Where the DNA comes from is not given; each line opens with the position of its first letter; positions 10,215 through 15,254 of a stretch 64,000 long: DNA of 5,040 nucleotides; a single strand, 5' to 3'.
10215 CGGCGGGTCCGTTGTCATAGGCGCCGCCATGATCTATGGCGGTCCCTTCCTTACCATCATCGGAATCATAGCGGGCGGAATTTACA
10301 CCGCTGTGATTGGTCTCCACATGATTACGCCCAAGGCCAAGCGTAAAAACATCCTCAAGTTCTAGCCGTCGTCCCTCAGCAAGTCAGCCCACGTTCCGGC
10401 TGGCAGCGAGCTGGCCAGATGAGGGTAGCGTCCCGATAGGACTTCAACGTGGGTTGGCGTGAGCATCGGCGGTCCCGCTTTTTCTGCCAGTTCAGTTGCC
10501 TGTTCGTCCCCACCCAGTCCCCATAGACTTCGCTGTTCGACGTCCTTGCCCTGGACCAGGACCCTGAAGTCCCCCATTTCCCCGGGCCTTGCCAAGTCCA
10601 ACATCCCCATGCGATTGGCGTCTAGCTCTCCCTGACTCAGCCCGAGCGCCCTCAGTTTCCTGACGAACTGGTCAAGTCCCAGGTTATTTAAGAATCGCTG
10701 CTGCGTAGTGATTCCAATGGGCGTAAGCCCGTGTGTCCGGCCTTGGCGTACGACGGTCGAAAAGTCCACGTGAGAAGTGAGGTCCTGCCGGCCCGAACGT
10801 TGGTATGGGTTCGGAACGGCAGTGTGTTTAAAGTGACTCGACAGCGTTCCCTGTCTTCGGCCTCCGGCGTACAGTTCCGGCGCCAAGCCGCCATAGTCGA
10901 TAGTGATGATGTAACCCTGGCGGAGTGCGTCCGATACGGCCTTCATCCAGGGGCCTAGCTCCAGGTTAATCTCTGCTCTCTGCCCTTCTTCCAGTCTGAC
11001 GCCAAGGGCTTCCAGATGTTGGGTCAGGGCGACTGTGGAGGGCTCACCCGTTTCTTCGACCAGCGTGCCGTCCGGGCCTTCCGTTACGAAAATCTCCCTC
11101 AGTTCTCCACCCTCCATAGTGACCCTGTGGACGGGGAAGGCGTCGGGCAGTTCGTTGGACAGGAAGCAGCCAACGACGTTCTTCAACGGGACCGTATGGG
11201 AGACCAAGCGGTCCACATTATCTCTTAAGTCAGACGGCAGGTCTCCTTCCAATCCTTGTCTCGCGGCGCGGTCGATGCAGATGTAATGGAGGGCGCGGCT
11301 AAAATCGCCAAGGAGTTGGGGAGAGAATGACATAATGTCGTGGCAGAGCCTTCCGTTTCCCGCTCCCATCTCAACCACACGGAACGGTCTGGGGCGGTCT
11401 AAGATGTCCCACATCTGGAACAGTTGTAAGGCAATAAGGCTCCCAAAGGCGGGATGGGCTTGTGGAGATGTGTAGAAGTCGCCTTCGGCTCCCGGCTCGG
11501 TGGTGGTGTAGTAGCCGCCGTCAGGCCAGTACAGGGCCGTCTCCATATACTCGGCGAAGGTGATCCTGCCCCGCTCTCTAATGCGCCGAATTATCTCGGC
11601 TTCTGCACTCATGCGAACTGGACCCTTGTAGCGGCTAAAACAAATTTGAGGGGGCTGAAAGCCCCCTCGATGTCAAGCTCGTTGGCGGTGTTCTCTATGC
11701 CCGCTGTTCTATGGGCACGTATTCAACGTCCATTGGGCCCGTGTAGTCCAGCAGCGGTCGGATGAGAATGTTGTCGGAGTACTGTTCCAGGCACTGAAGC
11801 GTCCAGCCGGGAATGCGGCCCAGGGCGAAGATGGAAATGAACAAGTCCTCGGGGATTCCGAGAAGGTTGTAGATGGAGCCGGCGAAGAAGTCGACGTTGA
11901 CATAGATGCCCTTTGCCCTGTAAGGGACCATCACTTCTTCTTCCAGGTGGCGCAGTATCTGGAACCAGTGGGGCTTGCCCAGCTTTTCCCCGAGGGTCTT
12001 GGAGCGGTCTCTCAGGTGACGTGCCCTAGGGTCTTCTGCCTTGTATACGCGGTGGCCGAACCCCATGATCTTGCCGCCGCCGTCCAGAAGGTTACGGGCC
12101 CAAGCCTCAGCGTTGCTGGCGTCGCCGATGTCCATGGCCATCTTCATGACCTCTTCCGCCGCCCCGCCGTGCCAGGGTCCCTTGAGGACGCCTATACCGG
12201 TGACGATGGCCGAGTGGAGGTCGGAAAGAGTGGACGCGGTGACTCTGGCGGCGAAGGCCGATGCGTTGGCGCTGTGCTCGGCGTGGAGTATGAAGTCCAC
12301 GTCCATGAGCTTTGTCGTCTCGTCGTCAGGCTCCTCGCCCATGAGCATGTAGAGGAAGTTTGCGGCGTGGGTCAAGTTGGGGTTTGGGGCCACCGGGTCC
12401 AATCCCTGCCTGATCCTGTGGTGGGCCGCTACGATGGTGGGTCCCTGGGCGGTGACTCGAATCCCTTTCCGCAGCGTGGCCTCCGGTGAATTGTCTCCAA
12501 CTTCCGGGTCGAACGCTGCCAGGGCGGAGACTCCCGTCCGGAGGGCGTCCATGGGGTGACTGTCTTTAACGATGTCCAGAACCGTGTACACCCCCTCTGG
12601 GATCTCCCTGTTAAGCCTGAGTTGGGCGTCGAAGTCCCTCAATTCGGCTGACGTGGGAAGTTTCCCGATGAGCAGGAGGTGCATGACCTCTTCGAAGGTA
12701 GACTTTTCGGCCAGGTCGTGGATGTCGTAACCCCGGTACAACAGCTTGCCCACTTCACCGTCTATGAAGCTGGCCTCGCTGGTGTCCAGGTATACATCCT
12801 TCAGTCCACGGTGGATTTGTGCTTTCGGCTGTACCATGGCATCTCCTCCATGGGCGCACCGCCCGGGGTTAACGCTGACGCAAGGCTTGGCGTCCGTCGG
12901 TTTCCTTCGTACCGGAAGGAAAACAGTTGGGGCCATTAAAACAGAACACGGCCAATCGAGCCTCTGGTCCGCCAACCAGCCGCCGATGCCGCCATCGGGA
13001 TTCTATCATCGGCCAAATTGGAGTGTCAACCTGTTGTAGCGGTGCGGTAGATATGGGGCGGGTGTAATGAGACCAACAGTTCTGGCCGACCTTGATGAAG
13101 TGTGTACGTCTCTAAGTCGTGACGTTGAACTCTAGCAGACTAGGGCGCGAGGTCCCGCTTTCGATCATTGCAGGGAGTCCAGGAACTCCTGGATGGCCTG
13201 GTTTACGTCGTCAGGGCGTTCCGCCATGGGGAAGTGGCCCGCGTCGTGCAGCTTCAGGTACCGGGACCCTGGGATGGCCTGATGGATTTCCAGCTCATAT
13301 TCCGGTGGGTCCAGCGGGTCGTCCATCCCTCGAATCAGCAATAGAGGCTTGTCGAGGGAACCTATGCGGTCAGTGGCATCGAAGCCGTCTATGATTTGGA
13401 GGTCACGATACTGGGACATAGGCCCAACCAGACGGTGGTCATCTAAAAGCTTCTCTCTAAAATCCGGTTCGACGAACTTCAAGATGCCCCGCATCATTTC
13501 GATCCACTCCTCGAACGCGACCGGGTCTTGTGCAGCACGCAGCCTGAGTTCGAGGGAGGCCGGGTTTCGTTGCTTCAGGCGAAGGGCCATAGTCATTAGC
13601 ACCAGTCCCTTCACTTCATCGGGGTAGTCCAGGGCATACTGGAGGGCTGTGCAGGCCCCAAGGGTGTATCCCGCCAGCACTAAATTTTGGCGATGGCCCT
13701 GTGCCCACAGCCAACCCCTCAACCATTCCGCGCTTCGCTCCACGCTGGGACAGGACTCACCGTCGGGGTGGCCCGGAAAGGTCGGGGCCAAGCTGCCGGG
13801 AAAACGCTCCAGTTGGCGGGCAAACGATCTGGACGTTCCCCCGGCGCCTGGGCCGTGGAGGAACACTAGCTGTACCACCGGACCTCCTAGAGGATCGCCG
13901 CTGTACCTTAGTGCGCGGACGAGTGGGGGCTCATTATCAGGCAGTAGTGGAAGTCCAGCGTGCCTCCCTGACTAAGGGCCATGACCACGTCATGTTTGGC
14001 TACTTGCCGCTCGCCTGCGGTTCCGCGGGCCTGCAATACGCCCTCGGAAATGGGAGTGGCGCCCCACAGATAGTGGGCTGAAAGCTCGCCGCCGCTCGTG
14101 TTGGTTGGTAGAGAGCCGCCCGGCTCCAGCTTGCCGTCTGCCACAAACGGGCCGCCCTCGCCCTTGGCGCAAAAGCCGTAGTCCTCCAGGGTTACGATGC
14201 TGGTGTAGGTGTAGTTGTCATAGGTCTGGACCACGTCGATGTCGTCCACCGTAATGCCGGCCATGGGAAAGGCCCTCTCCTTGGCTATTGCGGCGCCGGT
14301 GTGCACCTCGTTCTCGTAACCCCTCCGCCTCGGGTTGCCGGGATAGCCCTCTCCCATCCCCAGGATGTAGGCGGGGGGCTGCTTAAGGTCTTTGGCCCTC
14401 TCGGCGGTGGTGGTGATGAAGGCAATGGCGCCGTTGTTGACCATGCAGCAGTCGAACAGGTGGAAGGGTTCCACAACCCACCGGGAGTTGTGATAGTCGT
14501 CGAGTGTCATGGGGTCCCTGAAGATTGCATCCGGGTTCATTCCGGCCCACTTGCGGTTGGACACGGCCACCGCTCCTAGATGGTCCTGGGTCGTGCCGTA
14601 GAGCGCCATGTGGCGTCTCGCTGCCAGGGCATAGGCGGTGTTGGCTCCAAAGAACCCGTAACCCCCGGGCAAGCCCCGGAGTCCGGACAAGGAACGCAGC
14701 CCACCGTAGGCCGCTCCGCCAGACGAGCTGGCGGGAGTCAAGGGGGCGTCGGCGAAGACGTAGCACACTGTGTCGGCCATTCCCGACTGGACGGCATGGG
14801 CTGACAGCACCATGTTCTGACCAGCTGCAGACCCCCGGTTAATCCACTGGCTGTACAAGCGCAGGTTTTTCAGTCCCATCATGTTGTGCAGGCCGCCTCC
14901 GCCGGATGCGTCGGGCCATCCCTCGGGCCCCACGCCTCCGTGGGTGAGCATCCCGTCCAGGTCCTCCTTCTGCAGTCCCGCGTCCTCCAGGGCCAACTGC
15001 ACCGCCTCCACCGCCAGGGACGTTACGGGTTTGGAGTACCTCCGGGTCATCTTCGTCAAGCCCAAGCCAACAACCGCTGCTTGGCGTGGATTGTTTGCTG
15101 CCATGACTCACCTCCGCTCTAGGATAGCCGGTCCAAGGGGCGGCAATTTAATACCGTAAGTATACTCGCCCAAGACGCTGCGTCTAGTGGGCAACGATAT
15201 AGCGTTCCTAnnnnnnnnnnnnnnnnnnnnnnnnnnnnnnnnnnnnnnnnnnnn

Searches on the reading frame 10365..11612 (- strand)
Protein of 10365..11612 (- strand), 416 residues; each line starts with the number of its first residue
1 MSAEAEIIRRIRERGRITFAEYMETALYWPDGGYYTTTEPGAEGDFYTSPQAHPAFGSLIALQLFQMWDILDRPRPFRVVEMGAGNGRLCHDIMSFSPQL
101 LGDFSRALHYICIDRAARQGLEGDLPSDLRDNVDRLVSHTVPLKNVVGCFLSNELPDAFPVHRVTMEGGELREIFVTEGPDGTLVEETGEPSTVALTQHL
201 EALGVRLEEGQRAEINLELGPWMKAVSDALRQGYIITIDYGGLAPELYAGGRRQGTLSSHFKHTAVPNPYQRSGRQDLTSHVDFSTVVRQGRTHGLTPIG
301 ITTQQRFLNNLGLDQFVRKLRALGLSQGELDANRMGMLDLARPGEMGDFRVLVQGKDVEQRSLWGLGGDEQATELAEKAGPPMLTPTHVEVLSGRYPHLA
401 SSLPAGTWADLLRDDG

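Call 90: search_protein_families(library=pfam, proteins=[window:10365-11612:-], max_evalue=0.00001)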
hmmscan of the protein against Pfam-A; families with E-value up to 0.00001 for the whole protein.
window:10365-11612:- (416 aa): 1 family
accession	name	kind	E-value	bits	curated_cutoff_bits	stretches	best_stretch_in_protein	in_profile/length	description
PF02636.23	Methyltransf_28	-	6.7e-51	173.6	23.3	1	59-301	1-248/249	Putative S-adenosyl-L-methionine-dependent methyltransferase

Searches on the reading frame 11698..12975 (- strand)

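Call 90: search_protein_families(library=pfam, proteins=[window:11698-12975:-], max_evalue=0.00001)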
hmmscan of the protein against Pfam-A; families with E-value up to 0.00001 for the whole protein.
window:11698-12975:- (426 aa): 1 family
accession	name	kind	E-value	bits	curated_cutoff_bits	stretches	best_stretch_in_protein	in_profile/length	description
PF00285.26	Citrate_synt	-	1.7e-122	409.4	27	1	57-407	1-356/357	Citrate synthase, C-terminal domain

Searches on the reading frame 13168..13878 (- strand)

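Call 91: search_protein_families(library=pfam, proteins=[window:13168-13878:-], max_evalue=0.00001)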
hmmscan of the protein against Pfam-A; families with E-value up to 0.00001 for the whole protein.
window:13168-13878:- (237 aa): 4 families
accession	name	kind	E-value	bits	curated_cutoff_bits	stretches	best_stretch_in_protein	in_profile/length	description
PF00561.26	Abhydrolase_1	-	9.9e-17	61.9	25.8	1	45-222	51-245/245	alpha/beta hydrolase fold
PF12697.13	Abhydrolase_6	-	1.5e-15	58.9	26.3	1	4-228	1-217/217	Alpha/beta hydrolase family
PF12146.15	Hydrolase_4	-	2.3e-08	34.1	27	1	60-204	72-219/239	Serine aminopeptidase, S33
PF03096.20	Ndr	-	1.6e-06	27.5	23.3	0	39-97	75-132/283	Ndr family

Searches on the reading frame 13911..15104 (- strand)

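Call 91: search_protein_families(library=pfam, proteins=[window:13911-15104:-], max_evalue=0.00001)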
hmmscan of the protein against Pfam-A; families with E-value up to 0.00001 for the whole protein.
window:13911-15104:- (398 aa): 1 family
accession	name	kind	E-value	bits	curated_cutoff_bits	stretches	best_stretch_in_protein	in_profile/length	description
PF22691.2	Thiolase_C_1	-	1.5e-41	141.9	28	1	268-392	17-143/144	Thiolase C-terminal domain-like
